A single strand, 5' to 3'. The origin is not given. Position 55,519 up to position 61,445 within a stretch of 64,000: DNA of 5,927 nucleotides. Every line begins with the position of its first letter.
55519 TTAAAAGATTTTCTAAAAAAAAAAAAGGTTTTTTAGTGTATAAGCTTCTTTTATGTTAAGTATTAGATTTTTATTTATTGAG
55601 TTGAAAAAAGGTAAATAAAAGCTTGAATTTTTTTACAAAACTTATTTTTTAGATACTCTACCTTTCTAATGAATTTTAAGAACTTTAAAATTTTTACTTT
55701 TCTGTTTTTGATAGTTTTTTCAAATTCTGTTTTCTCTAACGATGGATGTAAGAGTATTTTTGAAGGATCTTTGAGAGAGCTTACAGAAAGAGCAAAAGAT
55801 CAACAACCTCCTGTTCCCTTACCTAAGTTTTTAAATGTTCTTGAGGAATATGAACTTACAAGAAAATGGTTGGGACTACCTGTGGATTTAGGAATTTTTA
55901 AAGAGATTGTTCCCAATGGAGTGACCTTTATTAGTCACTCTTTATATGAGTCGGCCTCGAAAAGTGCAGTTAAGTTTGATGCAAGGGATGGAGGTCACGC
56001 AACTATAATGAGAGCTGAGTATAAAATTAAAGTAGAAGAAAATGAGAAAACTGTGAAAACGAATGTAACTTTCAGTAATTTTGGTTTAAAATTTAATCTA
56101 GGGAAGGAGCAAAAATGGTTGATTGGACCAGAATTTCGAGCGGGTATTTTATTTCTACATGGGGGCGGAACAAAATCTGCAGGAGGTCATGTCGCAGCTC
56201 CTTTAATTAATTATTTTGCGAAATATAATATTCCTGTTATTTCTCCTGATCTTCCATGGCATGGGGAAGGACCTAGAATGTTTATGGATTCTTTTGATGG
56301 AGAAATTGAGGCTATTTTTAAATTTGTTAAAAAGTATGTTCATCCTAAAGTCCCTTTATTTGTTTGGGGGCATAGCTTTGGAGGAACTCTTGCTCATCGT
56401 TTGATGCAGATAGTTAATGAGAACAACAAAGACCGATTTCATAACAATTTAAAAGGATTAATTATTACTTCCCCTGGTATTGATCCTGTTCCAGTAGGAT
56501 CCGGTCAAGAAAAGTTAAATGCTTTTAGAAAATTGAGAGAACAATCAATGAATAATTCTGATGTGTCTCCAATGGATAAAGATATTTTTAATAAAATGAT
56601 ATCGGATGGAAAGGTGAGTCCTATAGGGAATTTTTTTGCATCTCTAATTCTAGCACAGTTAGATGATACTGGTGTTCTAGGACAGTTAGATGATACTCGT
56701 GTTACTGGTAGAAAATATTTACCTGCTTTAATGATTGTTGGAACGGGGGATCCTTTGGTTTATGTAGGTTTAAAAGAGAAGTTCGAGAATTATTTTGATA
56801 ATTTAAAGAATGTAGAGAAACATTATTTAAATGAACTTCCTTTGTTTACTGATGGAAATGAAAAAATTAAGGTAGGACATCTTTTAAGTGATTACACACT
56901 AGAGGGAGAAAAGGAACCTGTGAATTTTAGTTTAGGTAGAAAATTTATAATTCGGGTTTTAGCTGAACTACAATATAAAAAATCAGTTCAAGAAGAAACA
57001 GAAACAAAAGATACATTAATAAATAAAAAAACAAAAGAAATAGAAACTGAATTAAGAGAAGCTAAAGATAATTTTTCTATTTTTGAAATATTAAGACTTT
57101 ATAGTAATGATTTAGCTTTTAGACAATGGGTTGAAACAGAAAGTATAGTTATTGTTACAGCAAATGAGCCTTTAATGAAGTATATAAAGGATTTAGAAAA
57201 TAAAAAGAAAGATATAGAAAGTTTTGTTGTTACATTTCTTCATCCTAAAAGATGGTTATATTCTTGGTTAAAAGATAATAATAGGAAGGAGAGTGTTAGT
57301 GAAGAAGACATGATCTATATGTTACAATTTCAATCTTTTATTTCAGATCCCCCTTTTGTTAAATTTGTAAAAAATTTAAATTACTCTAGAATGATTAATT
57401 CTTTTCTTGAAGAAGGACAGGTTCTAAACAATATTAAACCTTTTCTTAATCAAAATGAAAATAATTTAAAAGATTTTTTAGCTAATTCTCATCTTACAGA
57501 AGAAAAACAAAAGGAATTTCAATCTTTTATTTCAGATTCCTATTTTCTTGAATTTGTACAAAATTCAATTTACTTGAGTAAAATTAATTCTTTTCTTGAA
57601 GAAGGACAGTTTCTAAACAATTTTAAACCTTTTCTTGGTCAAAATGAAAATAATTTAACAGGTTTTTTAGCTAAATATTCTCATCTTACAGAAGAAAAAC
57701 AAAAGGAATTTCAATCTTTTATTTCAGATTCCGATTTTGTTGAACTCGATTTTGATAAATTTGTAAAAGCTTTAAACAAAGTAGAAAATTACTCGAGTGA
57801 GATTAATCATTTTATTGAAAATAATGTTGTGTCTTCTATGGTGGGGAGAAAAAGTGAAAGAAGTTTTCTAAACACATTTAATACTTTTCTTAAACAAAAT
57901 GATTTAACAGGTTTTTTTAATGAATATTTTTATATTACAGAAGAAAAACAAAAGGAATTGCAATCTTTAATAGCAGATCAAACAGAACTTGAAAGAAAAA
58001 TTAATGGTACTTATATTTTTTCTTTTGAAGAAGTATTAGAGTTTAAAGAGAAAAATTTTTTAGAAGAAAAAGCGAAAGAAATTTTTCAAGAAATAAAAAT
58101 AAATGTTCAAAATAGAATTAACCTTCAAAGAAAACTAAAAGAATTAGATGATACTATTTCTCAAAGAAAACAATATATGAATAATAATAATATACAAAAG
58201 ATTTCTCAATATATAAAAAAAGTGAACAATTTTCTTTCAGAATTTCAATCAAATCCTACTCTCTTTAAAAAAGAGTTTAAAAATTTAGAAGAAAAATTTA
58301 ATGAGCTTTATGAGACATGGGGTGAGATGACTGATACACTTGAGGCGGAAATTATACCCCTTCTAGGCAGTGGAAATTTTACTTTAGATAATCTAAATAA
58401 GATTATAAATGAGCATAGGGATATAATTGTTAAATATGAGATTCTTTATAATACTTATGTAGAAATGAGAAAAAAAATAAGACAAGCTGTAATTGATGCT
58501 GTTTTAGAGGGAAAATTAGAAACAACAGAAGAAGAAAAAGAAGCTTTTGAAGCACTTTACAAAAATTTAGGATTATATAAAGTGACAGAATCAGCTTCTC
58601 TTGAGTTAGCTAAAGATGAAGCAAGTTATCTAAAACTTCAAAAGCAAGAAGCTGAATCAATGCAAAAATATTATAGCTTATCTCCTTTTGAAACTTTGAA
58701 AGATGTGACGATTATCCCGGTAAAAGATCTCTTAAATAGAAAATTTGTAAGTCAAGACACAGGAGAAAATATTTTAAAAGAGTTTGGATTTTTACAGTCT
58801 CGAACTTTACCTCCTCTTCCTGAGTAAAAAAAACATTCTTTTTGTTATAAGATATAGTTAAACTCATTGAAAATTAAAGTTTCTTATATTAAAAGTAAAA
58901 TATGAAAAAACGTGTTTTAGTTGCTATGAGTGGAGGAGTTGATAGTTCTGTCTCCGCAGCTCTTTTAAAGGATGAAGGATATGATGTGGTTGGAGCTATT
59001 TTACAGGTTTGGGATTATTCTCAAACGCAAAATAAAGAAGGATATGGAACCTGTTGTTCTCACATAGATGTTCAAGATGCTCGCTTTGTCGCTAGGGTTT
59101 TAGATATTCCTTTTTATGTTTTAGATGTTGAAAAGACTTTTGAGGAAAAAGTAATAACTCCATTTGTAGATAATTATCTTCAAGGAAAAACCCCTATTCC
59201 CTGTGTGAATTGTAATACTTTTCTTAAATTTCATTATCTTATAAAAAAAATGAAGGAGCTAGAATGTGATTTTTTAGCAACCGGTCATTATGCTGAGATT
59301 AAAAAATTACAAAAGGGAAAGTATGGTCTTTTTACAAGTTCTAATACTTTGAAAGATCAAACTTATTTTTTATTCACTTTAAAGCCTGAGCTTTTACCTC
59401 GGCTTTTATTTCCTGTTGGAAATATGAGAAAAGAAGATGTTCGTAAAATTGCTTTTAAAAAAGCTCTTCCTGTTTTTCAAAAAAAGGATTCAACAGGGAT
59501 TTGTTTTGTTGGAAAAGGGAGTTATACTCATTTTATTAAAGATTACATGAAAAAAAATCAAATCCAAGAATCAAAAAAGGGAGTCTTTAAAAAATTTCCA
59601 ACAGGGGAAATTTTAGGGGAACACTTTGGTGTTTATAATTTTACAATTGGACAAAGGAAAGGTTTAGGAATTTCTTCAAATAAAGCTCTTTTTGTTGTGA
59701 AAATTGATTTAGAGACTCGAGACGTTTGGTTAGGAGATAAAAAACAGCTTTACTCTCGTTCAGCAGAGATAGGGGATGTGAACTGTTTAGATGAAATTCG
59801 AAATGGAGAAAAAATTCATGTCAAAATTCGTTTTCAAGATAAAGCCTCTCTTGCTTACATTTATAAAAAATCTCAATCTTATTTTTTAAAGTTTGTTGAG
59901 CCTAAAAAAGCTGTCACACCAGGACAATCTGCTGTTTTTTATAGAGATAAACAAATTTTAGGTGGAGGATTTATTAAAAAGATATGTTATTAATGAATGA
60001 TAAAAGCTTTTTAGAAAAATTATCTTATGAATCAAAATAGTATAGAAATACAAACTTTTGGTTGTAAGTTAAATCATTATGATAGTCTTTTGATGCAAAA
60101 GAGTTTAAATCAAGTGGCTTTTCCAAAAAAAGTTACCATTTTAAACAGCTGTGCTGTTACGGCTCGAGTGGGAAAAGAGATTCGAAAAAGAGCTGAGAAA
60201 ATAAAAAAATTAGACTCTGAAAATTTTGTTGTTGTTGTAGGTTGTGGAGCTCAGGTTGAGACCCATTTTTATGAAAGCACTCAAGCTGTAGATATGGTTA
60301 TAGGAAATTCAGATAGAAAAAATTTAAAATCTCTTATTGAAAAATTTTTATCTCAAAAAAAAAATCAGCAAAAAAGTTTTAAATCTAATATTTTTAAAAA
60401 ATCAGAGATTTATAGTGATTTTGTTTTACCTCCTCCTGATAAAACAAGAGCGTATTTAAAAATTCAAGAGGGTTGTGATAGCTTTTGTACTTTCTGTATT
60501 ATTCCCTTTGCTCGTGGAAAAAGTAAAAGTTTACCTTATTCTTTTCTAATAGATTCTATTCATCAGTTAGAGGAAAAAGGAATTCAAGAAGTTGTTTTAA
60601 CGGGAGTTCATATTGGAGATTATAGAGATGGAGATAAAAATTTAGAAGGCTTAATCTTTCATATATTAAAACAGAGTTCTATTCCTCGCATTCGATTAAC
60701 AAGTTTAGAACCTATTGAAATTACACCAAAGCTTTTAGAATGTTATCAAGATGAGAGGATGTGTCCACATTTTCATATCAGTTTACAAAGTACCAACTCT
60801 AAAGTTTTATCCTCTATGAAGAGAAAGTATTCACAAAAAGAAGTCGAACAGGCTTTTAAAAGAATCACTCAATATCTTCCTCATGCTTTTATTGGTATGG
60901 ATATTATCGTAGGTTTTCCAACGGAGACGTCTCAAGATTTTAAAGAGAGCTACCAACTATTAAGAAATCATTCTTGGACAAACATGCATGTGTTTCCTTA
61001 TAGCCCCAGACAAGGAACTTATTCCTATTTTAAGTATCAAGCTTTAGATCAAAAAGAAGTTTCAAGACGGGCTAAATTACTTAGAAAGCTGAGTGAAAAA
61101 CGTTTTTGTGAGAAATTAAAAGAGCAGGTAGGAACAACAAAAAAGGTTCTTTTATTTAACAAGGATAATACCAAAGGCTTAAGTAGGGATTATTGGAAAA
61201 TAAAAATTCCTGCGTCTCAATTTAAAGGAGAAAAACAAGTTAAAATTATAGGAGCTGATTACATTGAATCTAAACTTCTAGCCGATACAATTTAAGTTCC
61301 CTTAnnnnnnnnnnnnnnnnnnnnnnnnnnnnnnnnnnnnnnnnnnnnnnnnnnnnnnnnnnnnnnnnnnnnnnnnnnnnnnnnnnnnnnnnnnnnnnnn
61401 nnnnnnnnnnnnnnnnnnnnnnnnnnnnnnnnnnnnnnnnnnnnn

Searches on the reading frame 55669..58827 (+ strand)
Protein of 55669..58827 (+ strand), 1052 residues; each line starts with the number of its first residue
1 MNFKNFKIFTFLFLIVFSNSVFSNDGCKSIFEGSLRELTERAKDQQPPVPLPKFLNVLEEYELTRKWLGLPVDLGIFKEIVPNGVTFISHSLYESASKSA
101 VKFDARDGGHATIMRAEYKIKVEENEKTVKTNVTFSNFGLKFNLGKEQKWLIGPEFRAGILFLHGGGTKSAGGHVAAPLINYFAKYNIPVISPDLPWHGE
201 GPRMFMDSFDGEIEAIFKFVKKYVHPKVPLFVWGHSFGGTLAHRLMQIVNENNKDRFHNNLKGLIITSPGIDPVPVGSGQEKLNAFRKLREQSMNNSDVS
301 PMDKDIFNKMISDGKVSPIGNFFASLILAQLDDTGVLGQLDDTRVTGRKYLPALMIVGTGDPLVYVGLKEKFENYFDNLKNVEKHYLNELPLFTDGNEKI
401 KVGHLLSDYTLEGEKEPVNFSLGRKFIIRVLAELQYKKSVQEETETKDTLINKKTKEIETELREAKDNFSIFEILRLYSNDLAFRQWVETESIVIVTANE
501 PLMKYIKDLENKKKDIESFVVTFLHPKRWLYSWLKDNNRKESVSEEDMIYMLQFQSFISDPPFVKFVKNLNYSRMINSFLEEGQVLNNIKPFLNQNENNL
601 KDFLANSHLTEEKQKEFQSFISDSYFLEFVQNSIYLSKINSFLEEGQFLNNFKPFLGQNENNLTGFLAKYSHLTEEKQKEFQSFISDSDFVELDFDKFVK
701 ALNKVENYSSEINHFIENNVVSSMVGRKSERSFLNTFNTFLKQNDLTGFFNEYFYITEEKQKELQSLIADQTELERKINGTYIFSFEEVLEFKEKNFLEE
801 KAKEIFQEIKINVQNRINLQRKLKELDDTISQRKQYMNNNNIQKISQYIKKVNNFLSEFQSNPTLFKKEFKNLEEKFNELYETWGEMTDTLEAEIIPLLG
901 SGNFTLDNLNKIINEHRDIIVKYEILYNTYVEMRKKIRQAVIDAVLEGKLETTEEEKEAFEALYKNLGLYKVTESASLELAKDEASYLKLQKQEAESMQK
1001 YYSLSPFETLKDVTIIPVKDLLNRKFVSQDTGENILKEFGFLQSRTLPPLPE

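Call 57: search_protein_families(library=pfam, proteins=[window:55669-58827:+], max_evalue=0.01)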
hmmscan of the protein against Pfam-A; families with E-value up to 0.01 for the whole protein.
window:55669-58827:+ (1052 aa): 4 families
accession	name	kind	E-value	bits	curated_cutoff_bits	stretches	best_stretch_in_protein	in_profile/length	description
PF12146.15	Hydrolase_4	-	9.2e-11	41.9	27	1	157-314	4-162/239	Serine aminopeptidase, S33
PF12697.13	Abhydrolase_6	-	1.5e-09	39.3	26.3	1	160-362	1-177/217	Alpha/beta hydrolase family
PF00561.26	Abhydrolase_1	-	9.9e-07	29.1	25.8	1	160-249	3-90/245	alpha/beta hydrolase fold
PF07859.19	Abhydrolase_3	-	2.5e-05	24.6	25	1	160-329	1-159/210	alpha/beta hydrolase fold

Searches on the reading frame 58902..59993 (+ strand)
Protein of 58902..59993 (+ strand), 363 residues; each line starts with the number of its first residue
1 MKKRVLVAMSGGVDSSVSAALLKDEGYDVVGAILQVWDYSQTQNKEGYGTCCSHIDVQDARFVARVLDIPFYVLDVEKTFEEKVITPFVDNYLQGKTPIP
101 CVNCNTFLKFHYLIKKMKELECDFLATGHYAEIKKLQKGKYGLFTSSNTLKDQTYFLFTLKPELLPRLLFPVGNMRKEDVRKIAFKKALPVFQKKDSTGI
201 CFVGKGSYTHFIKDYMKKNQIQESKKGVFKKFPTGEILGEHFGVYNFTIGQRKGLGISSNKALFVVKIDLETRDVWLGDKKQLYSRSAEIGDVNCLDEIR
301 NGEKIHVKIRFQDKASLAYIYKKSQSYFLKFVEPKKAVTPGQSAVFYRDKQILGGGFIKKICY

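Call 56: search_protein_families(library=pfam, proteins=[window:58902-59993:+], max_evalue=0.001)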
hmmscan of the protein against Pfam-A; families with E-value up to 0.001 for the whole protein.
window:58902-59993:+ (363 aa): 3 families
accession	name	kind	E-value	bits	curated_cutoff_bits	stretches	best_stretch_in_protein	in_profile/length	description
PF03054.22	tRNA_Me_trans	-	2.8e-74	249.6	20.6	1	3-205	1-202/202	tRNA methyl transferase HUP domain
PF20259.3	tRNA_Me_trans_M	-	1.1e-17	63.7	27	1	221-278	7-65/66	tRNA methyl transferase PRC-barrel domain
PF20258.4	tRNA_Me_trans_C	-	2.7e-12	47.3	20.6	1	301-358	19-77/77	Aminomethyltransferase beta-barrel domain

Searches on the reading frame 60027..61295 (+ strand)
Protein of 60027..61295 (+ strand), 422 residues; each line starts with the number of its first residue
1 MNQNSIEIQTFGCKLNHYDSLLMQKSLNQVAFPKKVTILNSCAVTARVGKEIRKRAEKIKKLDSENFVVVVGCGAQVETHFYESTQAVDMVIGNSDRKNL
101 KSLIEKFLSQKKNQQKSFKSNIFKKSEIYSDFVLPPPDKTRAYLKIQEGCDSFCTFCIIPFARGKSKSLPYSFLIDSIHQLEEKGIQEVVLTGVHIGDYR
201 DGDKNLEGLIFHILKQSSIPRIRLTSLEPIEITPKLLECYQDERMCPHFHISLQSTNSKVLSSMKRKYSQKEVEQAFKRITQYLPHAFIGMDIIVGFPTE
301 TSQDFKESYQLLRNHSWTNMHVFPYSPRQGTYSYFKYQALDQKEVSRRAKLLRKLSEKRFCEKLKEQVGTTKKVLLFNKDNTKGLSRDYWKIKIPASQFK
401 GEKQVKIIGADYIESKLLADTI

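Call 57: search_protein_families(library=pfam, proteins=[window:60027-61295:+], max_evalue=0.01)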
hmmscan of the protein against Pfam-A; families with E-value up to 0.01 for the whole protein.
window:60027-61295:+ (422 aa): 2 families
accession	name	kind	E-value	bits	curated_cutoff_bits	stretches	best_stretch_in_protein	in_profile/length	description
PF04055.27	Radical_SAM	-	6.1e-22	79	29.5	1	145-312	2-166/166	Radical SAM superfamily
PF00919.26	UPF0004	-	1.2e-13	51.3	27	1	6-93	2-98/98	Uncharacterized protein family UPF0004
